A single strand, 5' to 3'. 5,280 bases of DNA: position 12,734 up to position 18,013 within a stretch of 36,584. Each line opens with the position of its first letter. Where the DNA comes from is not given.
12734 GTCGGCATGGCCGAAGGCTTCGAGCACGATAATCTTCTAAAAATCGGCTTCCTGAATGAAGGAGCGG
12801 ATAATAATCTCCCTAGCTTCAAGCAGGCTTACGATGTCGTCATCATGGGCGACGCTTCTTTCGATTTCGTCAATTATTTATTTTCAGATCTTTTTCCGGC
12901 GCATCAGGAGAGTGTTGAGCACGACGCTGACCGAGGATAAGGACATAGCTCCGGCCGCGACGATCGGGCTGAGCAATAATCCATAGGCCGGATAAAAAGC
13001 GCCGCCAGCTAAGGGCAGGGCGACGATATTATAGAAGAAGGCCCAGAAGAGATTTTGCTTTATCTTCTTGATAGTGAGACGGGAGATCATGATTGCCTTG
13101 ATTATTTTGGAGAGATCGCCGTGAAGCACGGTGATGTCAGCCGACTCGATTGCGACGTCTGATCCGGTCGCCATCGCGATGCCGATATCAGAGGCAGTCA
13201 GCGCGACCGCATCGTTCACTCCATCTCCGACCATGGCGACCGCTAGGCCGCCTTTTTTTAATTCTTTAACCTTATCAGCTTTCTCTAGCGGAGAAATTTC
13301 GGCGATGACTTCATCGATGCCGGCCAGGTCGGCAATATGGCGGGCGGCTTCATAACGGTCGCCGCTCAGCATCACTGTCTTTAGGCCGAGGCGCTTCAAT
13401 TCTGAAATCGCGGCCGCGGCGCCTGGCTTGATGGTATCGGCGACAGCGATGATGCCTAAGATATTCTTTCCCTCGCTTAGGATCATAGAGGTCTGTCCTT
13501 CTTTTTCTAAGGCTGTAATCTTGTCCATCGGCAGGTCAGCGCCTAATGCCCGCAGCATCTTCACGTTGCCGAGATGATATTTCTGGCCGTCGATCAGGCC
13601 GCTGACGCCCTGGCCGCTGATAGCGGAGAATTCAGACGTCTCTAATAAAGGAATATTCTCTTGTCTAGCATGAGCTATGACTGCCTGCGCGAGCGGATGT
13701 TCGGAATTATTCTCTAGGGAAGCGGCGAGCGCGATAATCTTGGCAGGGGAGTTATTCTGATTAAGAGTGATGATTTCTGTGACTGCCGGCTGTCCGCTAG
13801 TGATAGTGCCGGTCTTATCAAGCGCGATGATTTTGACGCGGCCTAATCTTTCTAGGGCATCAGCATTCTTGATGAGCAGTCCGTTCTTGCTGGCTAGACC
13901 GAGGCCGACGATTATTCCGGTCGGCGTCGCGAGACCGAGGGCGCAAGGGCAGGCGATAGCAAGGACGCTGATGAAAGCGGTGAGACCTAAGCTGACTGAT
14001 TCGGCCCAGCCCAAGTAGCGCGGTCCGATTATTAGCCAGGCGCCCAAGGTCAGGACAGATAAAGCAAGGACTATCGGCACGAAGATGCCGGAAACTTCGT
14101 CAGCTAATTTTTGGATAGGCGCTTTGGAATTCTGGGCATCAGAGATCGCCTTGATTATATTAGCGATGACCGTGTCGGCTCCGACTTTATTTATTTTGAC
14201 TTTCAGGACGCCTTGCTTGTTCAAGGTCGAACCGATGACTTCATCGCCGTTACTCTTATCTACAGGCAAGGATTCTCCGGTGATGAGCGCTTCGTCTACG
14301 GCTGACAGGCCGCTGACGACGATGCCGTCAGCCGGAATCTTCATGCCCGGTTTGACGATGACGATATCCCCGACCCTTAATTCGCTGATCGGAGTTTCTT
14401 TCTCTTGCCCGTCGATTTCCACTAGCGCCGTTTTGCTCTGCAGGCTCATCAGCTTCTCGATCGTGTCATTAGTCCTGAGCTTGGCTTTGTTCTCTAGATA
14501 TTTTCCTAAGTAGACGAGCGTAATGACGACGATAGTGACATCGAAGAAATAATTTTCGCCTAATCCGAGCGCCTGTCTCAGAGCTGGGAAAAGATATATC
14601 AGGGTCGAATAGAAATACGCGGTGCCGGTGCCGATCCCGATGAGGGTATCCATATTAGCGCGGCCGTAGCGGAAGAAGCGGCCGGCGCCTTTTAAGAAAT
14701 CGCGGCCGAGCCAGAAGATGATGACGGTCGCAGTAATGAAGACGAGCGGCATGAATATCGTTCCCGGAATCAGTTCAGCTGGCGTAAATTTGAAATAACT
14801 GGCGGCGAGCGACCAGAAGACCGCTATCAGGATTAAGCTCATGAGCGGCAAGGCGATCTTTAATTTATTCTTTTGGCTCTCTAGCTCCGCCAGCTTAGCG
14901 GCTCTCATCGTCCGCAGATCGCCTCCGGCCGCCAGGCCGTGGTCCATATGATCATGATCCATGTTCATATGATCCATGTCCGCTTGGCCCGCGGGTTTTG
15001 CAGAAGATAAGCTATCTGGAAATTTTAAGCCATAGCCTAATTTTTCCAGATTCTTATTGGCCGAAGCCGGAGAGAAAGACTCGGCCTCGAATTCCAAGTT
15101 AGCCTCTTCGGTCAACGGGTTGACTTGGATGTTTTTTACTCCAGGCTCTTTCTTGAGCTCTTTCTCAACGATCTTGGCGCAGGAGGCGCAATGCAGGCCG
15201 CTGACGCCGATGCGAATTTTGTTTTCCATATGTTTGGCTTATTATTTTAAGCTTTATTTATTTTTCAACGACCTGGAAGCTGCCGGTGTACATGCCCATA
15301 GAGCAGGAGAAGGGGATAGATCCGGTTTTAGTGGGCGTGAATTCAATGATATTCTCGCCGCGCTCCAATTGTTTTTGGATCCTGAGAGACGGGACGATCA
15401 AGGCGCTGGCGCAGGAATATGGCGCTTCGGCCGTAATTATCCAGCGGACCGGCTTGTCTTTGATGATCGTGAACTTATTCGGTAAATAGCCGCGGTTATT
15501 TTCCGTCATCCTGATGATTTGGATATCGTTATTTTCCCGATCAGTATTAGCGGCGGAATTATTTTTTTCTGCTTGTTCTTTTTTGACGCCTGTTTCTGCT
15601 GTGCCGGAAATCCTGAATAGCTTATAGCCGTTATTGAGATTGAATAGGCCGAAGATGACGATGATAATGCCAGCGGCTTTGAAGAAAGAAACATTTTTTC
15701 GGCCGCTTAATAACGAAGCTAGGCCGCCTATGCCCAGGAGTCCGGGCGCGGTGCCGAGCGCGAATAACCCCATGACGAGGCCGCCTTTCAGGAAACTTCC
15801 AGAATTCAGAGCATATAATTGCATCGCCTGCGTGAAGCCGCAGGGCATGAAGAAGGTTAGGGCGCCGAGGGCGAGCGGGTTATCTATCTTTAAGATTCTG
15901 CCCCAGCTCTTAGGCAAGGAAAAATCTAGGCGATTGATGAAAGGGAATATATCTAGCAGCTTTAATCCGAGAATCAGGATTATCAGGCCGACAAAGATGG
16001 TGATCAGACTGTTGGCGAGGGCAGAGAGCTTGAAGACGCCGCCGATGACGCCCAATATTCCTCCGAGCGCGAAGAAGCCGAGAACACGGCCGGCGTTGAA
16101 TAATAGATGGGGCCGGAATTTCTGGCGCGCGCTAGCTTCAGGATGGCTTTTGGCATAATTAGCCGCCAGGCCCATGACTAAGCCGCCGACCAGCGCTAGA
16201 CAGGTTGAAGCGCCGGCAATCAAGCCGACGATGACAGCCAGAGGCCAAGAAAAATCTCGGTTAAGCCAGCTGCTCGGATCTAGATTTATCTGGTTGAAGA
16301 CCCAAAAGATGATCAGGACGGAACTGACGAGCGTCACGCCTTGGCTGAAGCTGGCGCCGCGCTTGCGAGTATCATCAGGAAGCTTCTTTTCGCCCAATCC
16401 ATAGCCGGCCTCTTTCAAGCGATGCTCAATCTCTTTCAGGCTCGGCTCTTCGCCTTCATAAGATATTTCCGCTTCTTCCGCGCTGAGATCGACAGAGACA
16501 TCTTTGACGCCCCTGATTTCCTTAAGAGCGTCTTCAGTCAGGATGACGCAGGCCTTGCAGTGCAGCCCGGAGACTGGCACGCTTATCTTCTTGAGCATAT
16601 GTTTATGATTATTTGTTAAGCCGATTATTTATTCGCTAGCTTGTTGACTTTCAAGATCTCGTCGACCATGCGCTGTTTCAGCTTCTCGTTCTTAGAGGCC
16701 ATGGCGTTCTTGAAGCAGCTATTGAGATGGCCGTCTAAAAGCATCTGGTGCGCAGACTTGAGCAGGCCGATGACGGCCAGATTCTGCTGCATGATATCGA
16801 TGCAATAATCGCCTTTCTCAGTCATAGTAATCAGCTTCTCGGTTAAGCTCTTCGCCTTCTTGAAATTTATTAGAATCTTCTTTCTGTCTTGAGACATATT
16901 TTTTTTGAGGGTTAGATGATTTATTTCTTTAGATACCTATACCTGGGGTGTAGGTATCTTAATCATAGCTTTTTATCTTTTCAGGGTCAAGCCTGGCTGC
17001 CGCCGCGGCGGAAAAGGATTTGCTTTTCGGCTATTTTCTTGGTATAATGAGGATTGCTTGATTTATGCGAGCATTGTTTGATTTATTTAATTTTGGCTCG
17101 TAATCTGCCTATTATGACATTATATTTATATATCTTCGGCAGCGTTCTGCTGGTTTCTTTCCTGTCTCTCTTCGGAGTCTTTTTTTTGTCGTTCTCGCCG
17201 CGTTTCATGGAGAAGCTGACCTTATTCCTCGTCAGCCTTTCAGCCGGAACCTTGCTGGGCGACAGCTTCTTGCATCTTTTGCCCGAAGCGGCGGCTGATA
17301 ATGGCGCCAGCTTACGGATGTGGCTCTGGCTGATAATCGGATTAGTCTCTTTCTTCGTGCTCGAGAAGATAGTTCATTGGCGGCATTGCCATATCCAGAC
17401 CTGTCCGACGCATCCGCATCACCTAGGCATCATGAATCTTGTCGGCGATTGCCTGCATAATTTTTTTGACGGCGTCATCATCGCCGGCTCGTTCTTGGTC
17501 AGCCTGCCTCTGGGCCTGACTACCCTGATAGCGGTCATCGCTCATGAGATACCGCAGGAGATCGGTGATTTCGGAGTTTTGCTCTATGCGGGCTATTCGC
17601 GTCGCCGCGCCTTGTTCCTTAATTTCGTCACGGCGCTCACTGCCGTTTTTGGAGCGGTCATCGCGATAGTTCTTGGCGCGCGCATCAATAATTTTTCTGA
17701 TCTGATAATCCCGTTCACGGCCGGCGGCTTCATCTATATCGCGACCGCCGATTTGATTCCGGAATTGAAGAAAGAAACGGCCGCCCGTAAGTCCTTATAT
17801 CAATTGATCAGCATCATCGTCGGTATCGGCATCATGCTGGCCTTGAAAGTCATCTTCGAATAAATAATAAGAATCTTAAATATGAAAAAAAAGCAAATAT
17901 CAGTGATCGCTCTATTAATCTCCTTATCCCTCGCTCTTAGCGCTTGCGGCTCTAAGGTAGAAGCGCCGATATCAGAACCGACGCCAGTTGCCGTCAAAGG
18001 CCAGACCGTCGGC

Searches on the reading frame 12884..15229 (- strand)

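Call 52: search_protein_families(library=pfam, proteins=[window:12884-15229:-], max_evalue=0.001)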
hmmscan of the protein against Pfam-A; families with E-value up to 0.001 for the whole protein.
window:12884-15229:- (781 aa): 4 families
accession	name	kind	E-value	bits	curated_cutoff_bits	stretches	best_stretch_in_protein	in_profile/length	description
PF00122.25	E1-E2_ATPase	-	1.9e-53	181.1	28.1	1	263-448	2-180/181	E1-E2 ATPase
PF00702.32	Hydrolase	-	2.4e-35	123.1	26.4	1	465-679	1-189/191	haloacid dehalogenase-like hydrolase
PF00403.32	HMA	-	9.1e-13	48.8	24.8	1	9-66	4-61/62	Heavy-metal-associated domain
PF08282.18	Hydrolase_3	-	0.00085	19.6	20.9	0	664-703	206-245/255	haloacid dehalogenase-like hydrolase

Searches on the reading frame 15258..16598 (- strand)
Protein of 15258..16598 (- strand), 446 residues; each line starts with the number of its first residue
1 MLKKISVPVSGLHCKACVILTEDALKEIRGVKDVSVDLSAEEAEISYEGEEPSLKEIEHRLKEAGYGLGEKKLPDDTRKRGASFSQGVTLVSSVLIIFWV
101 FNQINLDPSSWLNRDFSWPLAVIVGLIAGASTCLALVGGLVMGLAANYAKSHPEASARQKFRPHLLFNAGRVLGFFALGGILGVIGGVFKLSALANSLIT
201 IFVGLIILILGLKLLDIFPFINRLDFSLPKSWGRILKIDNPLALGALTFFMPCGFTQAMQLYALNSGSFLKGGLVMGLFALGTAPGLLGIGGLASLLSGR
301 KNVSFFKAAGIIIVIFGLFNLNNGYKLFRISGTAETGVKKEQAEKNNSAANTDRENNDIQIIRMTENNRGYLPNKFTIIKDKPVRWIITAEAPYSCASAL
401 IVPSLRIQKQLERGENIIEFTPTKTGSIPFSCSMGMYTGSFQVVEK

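Call 52: search_protein_families(library=pfam, proteins=[window:15258-16598:-], max_evalue=0.001)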
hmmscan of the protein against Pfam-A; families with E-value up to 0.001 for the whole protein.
window:15258-16598:- (446 aa): 3 families
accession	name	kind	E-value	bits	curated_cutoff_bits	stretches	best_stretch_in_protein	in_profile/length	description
PF13386.12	DsbD_2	-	1.3e-31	110.5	24.9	1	121-318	2-198/199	Cytochrome C biogenesis protein transmembrane region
PF00403.32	HMA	-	7.2e-11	42.8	24.8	1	7-66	2-61/62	Heavy-metal-associated domain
PF13473.12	Cupredoxin_1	-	1.4e-06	28.7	27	1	353-439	14-100/104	Cupredoxin-like domain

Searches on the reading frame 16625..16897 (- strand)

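Call 53: search_protein_families(library=pfam, proteins=[window:16625-16897:-], max_evalue=0.001)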
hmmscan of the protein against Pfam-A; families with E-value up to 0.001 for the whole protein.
window:16625-16897:- (90 aa): 1 family
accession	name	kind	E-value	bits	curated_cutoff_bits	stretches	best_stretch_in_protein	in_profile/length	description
PF02583.22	Trns_repr_metal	-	5.8e-14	52.7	22.8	1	4-84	1-75/78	Metal-sensitive transcriptional repressor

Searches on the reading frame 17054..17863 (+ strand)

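Call 53: search_protein_families(library=pfam, proteins=[window:17054-17863:+], max_evalue=0.001)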
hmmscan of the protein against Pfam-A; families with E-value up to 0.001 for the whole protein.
window:17054-17863:+ (269 aa): 1 family
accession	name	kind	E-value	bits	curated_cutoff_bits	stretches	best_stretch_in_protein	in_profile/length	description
PF02535.28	Zip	-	1.4e-49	169.5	35.1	2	124-264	177-322/323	ZIP Zinc transporter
